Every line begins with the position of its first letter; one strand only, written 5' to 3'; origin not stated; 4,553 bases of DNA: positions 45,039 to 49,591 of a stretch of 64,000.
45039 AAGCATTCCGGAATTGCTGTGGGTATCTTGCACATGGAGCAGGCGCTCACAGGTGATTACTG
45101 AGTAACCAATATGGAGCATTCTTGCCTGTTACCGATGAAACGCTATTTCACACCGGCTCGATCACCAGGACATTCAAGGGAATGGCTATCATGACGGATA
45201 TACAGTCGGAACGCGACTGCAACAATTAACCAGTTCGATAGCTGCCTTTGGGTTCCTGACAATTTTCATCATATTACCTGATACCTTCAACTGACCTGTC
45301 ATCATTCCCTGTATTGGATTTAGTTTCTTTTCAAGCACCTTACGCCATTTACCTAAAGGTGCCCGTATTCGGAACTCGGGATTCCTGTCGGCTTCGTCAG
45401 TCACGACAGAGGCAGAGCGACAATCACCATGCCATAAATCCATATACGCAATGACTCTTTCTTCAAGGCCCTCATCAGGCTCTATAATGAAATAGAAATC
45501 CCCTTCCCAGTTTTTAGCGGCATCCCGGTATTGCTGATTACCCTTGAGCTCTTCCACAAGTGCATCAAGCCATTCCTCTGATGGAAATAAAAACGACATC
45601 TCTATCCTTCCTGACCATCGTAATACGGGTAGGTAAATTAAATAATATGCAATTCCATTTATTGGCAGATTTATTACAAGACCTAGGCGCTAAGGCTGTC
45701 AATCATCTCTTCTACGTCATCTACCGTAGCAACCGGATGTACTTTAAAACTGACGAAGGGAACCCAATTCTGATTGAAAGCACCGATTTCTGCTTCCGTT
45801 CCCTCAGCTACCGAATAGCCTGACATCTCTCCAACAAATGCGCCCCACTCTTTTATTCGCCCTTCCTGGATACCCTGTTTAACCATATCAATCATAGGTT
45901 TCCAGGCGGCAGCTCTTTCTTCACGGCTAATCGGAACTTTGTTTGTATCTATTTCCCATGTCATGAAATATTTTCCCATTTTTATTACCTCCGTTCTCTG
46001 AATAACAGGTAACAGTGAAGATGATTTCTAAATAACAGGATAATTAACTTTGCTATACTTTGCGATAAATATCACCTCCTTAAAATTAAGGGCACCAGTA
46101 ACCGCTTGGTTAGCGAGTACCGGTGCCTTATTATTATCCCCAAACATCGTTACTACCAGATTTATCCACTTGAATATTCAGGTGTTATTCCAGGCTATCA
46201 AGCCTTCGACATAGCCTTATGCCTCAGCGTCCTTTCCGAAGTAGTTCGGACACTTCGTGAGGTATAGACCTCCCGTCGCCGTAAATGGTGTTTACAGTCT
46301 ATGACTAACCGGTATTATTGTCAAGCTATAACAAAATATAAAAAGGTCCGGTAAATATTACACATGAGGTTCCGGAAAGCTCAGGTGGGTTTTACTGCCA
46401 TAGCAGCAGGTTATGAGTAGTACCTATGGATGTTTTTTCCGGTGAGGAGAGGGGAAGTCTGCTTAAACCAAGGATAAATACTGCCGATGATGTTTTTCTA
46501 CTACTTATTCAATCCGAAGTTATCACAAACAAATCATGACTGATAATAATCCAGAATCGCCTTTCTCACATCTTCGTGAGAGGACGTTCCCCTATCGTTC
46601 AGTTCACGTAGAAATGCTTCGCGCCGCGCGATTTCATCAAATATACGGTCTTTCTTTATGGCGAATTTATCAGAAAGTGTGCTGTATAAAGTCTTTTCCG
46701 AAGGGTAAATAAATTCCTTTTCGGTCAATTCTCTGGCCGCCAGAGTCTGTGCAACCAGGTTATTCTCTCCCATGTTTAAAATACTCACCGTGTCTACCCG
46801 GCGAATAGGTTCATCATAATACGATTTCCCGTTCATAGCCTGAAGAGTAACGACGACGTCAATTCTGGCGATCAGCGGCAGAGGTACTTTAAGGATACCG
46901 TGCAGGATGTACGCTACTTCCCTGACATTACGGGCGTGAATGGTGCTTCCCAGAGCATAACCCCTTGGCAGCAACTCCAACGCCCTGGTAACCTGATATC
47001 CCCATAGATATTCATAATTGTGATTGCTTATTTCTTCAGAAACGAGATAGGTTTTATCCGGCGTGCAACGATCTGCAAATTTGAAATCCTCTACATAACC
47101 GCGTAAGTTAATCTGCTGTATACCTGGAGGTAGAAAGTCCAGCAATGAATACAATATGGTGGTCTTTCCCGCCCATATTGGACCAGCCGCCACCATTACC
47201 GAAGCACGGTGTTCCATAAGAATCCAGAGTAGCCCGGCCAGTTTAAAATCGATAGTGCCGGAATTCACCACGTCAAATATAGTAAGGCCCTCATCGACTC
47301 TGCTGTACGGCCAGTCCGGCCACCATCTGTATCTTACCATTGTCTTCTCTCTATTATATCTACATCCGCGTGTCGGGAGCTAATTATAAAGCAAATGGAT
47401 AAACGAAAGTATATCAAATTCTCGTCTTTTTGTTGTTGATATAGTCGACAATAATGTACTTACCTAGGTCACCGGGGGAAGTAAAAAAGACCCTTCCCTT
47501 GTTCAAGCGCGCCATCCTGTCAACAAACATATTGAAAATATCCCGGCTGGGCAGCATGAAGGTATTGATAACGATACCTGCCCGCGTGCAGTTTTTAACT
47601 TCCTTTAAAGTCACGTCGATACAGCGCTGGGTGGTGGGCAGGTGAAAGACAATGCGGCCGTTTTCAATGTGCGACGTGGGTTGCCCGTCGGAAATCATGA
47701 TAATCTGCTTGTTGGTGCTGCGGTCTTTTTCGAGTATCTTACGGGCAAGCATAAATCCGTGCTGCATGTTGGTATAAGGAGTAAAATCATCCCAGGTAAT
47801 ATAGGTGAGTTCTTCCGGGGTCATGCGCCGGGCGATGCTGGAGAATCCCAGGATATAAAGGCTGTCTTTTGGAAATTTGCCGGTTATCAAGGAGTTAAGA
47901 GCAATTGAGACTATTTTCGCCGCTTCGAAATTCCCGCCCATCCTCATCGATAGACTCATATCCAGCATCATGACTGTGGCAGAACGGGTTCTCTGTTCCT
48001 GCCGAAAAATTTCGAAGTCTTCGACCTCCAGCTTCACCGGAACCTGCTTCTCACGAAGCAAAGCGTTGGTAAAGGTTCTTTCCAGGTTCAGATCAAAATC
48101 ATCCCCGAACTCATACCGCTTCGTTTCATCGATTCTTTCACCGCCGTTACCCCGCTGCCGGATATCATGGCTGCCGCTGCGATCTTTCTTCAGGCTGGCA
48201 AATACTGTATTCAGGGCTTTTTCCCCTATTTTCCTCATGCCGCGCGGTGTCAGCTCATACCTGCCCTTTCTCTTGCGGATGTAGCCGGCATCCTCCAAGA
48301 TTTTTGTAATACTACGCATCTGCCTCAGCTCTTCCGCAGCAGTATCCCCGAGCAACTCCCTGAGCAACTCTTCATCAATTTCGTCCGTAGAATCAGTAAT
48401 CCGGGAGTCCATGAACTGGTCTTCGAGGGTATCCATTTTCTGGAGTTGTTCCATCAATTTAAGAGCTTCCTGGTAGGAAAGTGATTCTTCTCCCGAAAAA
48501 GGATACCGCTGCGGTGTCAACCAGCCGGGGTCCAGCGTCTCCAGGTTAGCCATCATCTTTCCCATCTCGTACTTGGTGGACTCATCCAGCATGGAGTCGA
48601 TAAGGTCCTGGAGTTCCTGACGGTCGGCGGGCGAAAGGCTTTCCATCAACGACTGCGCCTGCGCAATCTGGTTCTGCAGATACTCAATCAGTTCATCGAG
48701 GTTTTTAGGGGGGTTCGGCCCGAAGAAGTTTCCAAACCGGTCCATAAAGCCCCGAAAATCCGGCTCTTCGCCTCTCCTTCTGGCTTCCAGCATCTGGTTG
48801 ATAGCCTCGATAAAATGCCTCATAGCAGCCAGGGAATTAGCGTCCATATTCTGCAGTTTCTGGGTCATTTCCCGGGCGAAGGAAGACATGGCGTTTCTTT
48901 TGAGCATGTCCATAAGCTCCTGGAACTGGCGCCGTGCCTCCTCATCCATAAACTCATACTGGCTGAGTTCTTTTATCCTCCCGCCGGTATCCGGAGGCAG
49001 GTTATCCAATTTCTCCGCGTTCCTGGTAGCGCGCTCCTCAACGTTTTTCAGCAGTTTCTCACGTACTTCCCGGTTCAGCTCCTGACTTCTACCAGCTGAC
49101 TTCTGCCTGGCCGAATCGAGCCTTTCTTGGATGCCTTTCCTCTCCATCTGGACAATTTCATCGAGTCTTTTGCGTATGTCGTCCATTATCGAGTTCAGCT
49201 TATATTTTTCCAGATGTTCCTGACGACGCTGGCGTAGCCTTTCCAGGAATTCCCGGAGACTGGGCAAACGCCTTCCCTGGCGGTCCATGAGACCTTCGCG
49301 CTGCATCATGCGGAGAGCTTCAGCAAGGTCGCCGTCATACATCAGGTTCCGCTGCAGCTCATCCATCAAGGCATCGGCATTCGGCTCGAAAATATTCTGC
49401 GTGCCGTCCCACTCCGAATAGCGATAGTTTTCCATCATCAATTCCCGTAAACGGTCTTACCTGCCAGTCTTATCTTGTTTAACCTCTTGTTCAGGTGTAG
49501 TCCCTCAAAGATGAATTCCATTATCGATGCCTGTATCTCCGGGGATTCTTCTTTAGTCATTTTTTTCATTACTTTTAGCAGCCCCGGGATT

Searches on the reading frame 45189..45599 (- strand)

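Call 46: search_protein_families(library=pfam, proteins=[window:45189-45599:-], max_evalue=0.00001)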
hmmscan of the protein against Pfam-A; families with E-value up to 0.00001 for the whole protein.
window:45189-45599:- (136 aa): 1 family
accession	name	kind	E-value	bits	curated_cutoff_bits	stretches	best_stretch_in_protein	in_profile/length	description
PF02036.22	SCP2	-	3e-12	47.2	21.3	1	21-113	9-93/101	SCP-2 sterol transfer family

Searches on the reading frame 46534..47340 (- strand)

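Call 44: search_protein_families(library=pfam, proteins=[window:46534-47340:-], max_evalue=0.00001)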
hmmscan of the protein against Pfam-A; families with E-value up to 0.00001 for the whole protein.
window:46534-47340:- (268 aa): 0 families

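Call 64: search_protein_families(library=ncbifam, proteins=[window:46534-47340:-], max_evalue=0.00001)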
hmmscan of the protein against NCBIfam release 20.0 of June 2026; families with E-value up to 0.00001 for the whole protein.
window:46534-47340:- (268 aa): 1 family
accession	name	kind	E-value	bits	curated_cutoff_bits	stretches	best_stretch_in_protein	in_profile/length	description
NF058587.1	archaellum_moto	equivalog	7.8e-14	51.3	550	1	17-73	247-302/527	archaellum flagellar ATPase motor FlaI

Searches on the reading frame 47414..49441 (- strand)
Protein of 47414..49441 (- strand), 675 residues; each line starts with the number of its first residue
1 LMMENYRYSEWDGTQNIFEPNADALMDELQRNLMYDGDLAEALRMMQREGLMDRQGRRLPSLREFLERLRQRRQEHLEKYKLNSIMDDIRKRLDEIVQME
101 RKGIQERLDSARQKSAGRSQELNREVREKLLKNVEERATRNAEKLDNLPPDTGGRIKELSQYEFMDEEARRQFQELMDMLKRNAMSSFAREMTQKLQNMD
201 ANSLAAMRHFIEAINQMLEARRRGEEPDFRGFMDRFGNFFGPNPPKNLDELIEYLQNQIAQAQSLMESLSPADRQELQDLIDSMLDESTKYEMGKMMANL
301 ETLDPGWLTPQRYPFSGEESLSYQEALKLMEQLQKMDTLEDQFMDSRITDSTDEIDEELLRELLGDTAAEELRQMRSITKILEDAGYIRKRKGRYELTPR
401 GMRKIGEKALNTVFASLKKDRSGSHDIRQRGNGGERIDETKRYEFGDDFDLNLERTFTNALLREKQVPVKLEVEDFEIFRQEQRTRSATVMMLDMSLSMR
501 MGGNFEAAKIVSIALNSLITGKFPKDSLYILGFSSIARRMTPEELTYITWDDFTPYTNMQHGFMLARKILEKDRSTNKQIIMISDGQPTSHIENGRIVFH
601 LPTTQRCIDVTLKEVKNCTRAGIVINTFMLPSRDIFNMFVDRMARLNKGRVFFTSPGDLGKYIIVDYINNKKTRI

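Call 44: search_protein_families(library=pfam, proteins=[window:47414-49441:-], max_evalue=0.00001)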
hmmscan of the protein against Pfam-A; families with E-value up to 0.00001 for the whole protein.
window:47414-49441:- (675 aa): 1 family
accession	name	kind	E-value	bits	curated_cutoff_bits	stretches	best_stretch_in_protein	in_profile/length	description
PF13519.12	VWA_2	-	7e-06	27.1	27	0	489-587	1-107/107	von Willebrand factor type A domain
